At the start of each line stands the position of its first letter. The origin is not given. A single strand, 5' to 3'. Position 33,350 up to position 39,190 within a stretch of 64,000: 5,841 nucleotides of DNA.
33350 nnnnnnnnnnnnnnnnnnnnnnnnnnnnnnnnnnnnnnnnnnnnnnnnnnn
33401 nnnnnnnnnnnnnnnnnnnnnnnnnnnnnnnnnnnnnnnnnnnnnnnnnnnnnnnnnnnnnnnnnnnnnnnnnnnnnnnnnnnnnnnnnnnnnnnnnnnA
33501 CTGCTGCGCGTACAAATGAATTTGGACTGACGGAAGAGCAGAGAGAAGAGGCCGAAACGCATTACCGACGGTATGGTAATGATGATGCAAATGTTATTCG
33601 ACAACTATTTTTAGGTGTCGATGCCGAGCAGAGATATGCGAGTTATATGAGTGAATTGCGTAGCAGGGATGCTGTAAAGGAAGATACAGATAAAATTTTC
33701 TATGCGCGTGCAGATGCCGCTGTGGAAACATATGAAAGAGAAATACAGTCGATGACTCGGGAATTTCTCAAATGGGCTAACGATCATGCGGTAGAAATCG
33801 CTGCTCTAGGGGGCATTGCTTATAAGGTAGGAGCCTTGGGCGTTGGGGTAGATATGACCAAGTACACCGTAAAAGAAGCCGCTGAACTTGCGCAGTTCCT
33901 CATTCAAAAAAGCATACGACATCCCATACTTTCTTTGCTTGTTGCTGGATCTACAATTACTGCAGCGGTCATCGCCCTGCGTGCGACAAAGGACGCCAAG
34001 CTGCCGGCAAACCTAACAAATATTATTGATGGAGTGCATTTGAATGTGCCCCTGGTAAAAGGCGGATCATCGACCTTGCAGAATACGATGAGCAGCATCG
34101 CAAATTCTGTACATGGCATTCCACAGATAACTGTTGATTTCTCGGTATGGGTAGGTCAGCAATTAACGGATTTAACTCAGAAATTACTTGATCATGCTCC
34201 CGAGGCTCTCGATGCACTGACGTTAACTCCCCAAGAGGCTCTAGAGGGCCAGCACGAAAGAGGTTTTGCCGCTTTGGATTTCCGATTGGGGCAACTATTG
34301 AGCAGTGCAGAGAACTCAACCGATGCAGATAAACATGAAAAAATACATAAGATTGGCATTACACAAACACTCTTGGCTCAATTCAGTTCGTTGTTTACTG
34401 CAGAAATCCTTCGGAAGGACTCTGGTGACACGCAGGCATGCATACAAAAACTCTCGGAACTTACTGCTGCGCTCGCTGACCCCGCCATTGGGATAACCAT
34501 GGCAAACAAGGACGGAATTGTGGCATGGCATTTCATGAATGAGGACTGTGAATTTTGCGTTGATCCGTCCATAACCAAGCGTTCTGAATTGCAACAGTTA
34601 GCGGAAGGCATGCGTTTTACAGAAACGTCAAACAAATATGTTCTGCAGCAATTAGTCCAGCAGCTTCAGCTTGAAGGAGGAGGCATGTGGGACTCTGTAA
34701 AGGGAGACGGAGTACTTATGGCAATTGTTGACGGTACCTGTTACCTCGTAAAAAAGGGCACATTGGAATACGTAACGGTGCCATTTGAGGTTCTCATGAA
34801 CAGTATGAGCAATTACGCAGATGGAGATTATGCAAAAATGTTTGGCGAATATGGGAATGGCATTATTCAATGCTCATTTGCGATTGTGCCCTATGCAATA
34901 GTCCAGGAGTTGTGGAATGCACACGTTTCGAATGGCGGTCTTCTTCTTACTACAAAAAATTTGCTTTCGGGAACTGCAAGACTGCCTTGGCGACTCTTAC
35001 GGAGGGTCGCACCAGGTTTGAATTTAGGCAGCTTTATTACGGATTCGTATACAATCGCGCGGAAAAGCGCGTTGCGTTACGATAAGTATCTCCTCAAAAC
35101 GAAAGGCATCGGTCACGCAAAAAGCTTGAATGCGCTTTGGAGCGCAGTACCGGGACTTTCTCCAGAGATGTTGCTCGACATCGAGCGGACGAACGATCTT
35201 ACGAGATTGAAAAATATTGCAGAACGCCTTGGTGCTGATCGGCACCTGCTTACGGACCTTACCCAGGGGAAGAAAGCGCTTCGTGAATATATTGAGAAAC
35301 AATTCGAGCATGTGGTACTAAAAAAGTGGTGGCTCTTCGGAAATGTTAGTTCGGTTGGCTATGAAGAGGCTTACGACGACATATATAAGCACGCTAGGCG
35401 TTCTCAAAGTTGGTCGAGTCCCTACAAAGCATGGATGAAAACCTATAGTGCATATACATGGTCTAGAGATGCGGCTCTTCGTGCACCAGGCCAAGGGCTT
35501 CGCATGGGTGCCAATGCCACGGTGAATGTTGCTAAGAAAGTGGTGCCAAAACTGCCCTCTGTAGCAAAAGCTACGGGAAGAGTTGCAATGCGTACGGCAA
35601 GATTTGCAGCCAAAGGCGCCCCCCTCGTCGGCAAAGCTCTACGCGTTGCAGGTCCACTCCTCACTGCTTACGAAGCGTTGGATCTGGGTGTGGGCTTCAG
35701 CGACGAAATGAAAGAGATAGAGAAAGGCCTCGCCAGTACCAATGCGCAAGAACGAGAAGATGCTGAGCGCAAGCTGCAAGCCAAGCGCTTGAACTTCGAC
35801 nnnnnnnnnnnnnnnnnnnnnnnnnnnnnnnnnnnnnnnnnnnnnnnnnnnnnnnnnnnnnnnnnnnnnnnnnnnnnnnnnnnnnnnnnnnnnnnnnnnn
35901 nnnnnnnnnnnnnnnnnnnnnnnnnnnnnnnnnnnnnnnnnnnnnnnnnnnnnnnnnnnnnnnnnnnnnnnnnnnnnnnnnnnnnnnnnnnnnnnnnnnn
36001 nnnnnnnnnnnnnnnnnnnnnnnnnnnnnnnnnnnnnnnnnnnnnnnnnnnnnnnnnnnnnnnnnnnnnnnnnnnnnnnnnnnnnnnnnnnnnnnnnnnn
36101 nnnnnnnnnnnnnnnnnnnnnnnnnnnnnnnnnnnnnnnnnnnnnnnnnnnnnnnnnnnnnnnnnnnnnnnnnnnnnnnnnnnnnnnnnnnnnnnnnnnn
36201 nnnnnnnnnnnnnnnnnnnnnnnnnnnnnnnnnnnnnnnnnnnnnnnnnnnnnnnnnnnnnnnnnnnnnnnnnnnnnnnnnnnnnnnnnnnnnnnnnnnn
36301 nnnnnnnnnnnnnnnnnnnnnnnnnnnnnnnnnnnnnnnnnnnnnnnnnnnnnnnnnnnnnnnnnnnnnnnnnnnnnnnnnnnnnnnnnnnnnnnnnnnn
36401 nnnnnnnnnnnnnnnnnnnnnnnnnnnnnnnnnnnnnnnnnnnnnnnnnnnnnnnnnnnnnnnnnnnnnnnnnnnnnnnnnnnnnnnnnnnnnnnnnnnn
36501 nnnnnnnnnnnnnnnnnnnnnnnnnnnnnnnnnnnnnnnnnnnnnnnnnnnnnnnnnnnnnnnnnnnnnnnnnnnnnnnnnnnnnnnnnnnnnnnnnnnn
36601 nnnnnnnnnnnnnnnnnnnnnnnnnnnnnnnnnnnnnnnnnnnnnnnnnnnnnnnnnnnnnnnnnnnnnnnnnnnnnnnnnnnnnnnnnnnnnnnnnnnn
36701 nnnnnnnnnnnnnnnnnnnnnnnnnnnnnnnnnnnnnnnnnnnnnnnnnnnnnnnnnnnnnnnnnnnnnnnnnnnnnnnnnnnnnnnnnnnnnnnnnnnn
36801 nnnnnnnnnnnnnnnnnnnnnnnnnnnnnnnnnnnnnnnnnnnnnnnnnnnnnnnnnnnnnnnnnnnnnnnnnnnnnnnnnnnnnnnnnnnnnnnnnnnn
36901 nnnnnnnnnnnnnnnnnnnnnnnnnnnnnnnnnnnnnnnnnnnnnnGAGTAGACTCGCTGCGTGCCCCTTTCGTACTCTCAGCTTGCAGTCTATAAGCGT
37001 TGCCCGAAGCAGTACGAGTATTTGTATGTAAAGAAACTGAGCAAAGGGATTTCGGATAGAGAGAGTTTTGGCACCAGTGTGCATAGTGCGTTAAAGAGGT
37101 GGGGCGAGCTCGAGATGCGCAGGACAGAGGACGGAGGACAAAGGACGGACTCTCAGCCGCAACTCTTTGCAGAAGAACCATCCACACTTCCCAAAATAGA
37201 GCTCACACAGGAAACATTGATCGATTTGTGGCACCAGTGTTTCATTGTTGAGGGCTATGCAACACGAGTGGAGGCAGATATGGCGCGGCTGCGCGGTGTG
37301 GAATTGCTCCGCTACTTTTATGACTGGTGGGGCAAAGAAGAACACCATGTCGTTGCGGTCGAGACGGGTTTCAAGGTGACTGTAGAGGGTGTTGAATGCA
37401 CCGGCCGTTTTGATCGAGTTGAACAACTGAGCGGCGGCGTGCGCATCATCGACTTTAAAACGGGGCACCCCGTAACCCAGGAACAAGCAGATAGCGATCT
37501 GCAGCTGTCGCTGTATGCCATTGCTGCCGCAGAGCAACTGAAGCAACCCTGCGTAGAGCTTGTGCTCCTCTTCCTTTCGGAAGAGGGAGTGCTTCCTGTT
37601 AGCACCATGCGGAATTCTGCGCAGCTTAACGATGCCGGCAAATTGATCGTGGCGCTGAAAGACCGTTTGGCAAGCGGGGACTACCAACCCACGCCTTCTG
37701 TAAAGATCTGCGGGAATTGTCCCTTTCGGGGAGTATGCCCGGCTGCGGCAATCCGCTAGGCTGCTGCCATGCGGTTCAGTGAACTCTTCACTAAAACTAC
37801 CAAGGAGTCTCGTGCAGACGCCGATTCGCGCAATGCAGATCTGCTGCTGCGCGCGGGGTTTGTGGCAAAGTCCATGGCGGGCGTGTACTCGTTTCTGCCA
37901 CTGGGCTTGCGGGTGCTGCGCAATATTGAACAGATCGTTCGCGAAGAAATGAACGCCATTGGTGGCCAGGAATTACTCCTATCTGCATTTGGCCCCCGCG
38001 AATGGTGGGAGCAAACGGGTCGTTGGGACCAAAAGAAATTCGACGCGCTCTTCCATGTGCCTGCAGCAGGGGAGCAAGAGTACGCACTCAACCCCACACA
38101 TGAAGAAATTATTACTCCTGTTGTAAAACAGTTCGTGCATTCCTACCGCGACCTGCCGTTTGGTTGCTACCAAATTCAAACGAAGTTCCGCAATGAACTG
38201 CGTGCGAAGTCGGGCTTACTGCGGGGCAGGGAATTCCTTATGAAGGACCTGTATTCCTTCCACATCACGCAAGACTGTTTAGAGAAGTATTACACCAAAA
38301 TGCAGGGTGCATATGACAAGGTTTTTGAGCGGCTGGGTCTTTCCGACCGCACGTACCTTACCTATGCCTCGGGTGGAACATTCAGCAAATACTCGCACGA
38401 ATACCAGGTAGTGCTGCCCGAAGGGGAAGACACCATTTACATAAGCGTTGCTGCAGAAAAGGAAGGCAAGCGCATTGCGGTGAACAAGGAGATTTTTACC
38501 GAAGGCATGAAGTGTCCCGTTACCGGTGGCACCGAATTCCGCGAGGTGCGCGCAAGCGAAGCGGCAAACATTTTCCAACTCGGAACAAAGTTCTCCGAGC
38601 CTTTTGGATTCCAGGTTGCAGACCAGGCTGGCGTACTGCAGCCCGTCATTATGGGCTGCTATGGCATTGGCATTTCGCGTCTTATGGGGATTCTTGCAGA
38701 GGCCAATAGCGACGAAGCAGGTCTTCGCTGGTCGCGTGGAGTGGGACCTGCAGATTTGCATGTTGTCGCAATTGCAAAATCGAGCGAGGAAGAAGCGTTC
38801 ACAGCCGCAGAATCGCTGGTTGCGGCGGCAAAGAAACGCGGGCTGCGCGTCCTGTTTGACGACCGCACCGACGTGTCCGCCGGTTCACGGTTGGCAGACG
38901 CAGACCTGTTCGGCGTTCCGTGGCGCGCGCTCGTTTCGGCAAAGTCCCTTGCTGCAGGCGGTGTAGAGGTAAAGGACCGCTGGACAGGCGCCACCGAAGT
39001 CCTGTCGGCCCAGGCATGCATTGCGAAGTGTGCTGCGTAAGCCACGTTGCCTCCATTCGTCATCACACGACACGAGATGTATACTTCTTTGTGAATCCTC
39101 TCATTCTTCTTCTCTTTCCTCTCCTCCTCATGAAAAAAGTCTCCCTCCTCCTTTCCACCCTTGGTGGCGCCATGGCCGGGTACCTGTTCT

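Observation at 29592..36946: Orphan, translationally coupled six-gene operon ending in a 1413-aa protein, with no domain I can recognise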

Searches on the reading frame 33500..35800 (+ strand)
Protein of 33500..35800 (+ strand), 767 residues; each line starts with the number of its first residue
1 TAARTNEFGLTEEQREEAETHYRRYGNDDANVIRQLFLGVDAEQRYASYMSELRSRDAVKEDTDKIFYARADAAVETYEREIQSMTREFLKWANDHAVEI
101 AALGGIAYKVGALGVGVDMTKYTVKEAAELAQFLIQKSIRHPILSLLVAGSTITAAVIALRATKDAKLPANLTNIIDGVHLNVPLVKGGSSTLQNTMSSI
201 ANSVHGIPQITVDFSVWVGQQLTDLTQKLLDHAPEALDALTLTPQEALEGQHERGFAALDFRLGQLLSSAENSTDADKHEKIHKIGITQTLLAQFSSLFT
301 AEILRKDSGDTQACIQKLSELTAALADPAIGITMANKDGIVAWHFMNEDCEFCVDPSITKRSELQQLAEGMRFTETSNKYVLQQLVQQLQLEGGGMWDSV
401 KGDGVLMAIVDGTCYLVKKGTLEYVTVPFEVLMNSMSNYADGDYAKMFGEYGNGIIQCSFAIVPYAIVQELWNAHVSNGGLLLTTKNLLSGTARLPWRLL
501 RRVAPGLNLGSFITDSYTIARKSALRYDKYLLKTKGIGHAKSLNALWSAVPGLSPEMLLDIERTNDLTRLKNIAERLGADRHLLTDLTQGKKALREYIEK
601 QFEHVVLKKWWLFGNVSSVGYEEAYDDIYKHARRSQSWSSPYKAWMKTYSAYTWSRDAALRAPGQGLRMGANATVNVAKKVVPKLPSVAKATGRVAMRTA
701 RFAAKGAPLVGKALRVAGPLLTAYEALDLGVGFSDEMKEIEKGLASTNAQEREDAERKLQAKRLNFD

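Call 69: search_dna_similar(query=window:33500-35800:+, collection=phages, mode=protein, max_evalue=0.001)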
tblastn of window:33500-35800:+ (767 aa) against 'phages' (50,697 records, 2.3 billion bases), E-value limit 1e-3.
No match.

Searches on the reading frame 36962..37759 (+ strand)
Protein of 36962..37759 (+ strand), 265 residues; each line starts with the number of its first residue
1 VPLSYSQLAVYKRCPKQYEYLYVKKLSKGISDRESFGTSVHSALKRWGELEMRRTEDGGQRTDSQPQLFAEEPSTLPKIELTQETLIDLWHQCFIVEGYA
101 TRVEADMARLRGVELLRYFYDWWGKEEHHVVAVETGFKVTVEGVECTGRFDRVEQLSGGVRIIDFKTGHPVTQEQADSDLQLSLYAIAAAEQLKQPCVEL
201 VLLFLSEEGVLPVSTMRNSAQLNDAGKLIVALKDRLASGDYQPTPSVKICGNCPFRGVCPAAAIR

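Call 3: search_protein_families(library=pfam, proteins=[window:36962-37759:+], max_evalue=1)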
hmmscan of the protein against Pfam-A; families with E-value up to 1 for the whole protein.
window:36962-37759:+ (265 aa): 3 families
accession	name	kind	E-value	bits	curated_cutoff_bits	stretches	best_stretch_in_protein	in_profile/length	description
PF12705.13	PDDEXK_1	-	9.5e-36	124.4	22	1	3-260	2-247/247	PD-(D/E)XK nuclease superfamily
PF10926.14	DUF2800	-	0.00013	21.7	21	1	127-194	99-165/368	Protein of unknown function (DUF2800)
PF14894.11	Lsm_C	-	0.19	12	27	1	126-150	23-47/63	Lsm C-terminal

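Call 25: search_protein_families(library=padloc, proteins=[window:36962-37759:+], max_evalue=0.1)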
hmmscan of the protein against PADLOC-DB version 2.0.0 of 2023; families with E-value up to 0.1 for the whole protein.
window:36962-37759:+ (265 aa): 15 families
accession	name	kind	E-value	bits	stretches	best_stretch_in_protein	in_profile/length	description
PDLC00060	DruK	-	3e-12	44.5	1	144-261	141-261/347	PD-(D/E)XK nuclease superfamily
PDLC01250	Cas4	-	5.7e-11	41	1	135-260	51-168/168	"CAS-I,CAS-II,CAS-III,CAS-IV,CAS-V,CAS-VI; acquisition_associated"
PDLC00943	Cas4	-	6.7e-10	37.2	1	139-260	61-179/180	CRISPR-associated protein Cas4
PDLC00059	DruK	-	4e-08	30.8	1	146-260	126-235/326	PD-(D/E)XK nuclease superfamily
PDLC00944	Cas4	-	4.2e-08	31.6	1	144-260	65-177/177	Cas4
PDLC01447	Cas4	-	1.5e-06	26.8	1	3-261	5-159/161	"CAS-I,CAS-II,CAS-III,CAS-IV,CAS-V,CAS-VI; acquisition_associated"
PDLC02083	Cas4_II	-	7.3e-06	24.5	1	136-259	63-183/186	-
PDLC01773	Cas4c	-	9.1e-06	23.2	1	124-260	64-194/229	-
PDLC01747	Cas1g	-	4.3e-05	20.3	1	133-259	50-176/523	-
PDLC02410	Aga_Cas4-like_Nuc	-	0.00011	20.2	1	154-260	143-251/255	Class II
PDLC02034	Cas4d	-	0.00024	18.8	1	127-259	53-180/192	-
PDLC01611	Cas4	-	0.0004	18.7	1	137-259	46-156/158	"CAS-I,CAS-II,CAS-III,CAS-IV,CAS-V,CAS-VI; acquisition_associated"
PDLC02406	Aga_Cas4-like_Nuc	-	0.00098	16.7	0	235-261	279-305/308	Class II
PDLC02085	Cas4a2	-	0.0025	16.2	1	162-263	73-165/166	-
PDLC00058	DruK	-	0.0032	14.2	1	130-213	140-229/388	PD-(D/E)XK nuclease superfamily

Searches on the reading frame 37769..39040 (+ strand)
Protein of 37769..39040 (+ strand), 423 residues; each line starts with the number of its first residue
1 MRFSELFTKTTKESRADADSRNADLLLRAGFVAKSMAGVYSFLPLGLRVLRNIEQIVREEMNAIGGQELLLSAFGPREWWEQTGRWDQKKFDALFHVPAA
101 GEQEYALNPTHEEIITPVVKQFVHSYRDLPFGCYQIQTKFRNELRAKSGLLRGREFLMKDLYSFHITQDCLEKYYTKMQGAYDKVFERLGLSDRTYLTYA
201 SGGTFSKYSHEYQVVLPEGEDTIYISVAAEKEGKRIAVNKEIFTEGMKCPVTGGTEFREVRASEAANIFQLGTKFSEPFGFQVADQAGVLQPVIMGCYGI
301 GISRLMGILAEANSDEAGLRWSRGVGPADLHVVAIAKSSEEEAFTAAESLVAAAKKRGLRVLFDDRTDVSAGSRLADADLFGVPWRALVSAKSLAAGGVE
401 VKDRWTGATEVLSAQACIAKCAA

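Call 14: find_related_loci(query=window:37769-39040:+, collection=genome_contigs, flank=10000)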
Query window:37769-39040:+ (423 aa) in genome_contigs; peptide patterns used: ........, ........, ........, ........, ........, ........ (x = any residue, [..] = any of these).
600 stretches matched a pattern (row limit reached: there are more); 590 encode a relative of the query (tblastn E <= 1e-3); the best 80 are kept; 80 distinct loci.
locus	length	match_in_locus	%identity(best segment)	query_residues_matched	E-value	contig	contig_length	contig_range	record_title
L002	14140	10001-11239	65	1-418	0e+0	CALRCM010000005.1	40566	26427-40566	MAG: Candidatus Peribacteria bacterium isolate MaH-04nov19-177 genome assembly, contig: MaH-04nov19-C2135, whole genome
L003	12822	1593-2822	51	1-419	2e-140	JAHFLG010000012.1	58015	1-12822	MAG: Candidatus Harrisonbacteria bacterium isolate nzgw428 NODE_593_length_58016_cov_3.438812, whole genome shotgun sequ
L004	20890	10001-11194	53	1-412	9e-140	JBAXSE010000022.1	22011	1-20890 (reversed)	MAG: Candidatus Falkowbacteria bacterium isolate ELA601 MAG601_22, whole genome shotgun sequence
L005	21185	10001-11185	54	1-404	6e-138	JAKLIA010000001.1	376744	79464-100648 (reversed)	MAG: Patescibacteria group bacterium isolate RA.bin76 RA.bin76_1, whole genome shotgun sequence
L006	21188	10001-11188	52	1-404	2e-136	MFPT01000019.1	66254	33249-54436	MAG: Candidatus Magasanikbacteria bacterium RIFCSPHIGHO2_01_FULL_41_23 rifcsphigho2_01_scaffold_669, whole genome shotgu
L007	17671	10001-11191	52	1-408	1e-134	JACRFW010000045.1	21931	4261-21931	MAG: Candidatus Magasanikbacteria bacterium isolate NC_groundwater_1735_Pr3_B-0.1um_49_411 SR-2_scaffold_141_2997939, wh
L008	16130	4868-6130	50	1-423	3e-133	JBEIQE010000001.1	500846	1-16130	MAG: Micavibrio sp. isolate Sample-106-S6-bin-91 Sample_106_S6-bin_91-k141_44926, whole genome shotgun sequence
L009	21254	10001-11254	51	1-412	2e-129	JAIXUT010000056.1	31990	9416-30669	MAG: Alphaproteobacteria bacterium isolate D1_MAG_00039 pond_D1_MAG_00039_000000000212, whole genome shotgun sequence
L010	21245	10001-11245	50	1-418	3e-126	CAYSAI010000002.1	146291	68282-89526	MAG TPA_asm: uncultured Gammaproteobacteria bacterium isolate binchicken_co205_33 genome assembly, contig: NODE_32_lengt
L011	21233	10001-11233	49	1-418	2e-125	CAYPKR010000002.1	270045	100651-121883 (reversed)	MAG TPA_asm: uncultured Candidatus Saccharibacteria bacterium isolate SRP278252_co2_120 genome assembly, contig: NODE_27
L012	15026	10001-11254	49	1-421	6e-125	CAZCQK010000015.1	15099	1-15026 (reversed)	MAG TPA_asm: uncultured Candidatus Saccharibacteria bacterium isolate SRP135725_co1_611 genome assembly, contig: NODE_52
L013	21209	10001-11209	50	1-408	3e-123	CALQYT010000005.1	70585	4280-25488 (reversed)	MAG: Candidatus Nomurabacteria bacterium isolate Ike-100m-30 genome assembly, contig: Ike-100-c127, whole genome shotgun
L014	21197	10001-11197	50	1-404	7e-120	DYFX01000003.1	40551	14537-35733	MAG TPA_asm: Candidatus Paceibacter sp. isolate BE2011_4_66_9 Afr_mines_BE2011_345_length_40551_cov_3_465651, whole geno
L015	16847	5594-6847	48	1-423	1e-118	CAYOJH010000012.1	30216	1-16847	MAG TPA_asm: uncultured Gammaproteobacteria bacterium isolate SRP193066_co2_65 genome assembly, contig: NODE_776_length_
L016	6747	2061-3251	49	1-404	6e-119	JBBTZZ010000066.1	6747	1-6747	MAG: Patescibacteria group bacterium isolate H52-bin134_1 H52_bin134_1_000000000066, whole genome shotgun sequence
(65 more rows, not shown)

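Call 97: search_protein_families(library=pfam, proteins=[L002:683-2167:+, L002:2182-3309:+], max_evalue=0.1)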
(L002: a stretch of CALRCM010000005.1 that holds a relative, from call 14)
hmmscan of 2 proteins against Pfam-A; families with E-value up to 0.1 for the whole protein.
L002:683-2167:+ (494 aa): 0 families

L002:2182-3309:+ (375 aa): 0 families

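Call 99: list_cluster_members(proteins=[L082:10101-12254:+, L082:1286-2134:-, L084:4092-4940:-, L085:17468-19513:+, L085:2608-4023:-, L091:12063-13337:-, L092:11620-12900:-, window:37769-39040:+, window:43293-45128:+])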
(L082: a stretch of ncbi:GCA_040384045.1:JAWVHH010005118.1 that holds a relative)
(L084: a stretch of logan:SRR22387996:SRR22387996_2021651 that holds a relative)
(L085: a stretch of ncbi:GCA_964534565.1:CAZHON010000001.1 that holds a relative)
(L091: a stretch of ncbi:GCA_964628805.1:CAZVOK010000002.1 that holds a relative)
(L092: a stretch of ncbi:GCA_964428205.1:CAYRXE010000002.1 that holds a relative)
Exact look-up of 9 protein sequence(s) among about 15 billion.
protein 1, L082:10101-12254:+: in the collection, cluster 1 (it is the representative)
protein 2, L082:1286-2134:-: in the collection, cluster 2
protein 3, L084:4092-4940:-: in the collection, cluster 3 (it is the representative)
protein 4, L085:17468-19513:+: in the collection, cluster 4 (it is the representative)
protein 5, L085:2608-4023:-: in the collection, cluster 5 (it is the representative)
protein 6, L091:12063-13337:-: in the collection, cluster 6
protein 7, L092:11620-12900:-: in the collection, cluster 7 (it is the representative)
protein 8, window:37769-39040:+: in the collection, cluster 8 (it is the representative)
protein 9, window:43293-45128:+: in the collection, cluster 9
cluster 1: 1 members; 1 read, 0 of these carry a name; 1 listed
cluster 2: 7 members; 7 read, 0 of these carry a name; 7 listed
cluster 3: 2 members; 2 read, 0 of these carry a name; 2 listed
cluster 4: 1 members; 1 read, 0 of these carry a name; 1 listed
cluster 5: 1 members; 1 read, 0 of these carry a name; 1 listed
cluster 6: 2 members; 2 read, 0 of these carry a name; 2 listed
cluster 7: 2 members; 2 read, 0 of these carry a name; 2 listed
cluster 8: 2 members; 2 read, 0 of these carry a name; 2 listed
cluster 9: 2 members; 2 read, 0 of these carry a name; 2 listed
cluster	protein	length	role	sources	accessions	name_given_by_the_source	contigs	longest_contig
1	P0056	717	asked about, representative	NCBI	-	-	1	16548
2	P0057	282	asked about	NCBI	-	-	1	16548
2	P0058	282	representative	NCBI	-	-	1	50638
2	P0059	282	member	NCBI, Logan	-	-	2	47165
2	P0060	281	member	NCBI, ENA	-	-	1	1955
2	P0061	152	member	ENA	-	-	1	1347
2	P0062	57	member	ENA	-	-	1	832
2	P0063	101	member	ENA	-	-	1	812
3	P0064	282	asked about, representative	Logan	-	-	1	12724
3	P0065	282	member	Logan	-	-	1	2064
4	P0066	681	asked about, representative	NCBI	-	-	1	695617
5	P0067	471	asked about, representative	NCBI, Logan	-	-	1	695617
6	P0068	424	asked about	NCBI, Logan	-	-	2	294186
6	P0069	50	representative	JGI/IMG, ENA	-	-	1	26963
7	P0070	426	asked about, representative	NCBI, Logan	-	-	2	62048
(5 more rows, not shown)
